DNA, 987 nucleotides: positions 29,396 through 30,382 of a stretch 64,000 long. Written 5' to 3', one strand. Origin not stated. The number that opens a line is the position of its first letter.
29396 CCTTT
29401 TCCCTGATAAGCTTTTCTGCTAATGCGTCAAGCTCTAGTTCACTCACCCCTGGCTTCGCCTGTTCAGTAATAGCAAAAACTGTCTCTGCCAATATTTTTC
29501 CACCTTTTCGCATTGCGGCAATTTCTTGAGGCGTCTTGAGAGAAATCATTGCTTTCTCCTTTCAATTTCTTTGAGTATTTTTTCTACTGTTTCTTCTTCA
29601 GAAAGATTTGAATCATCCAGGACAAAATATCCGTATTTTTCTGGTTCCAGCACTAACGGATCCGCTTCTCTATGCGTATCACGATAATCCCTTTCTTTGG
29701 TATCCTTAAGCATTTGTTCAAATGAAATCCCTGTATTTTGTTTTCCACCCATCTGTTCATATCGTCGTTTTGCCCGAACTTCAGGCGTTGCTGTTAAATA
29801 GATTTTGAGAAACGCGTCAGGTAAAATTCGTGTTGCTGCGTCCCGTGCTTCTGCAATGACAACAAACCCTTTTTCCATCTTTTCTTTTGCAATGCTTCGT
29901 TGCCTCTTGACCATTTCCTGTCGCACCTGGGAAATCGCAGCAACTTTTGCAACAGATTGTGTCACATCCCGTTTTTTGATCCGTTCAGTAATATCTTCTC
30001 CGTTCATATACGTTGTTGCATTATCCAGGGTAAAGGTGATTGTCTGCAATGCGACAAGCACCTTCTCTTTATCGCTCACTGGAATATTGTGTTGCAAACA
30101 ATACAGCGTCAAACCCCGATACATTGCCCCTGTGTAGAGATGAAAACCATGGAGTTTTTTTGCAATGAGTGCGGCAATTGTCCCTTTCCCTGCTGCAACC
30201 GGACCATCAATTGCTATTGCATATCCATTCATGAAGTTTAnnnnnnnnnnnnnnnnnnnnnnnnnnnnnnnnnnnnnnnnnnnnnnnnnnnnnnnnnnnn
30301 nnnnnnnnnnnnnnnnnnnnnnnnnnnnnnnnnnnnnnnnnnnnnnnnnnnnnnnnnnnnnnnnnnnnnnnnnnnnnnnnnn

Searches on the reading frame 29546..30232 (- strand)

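Call 3: search_protein_families(library=pfam, proteins=[window:29546-30232:-], max_evalue=0.01)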
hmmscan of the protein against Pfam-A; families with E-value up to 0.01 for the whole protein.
window:29546-30232:- (228 aa): 6 families
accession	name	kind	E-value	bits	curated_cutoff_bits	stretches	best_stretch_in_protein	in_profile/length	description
PF02224.24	Cytidylate_kin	-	4.6e-59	200.1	26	1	6-224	1-210/211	Cytidylate kinase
PF01712.25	dNK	-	0.00014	22.1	27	1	6-223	1-198/203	Deoxynucleoside kinase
PF13238.12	AAA_18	-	0.00053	20.9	29.4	1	6-158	1-109/128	AAA domain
PF01583.26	APS_kinase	-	0.0011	19.4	21.1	0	53-159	13-120/152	Adenylylsulphate kinase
PF13189.12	Cytidylate_kin2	-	0.0027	18.3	28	0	50-162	25-133/176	Cytidylate kinase-like family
PF00406.28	ADK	-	0.0035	17.9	26.8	1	10-39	3-32/151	Adenylate kinase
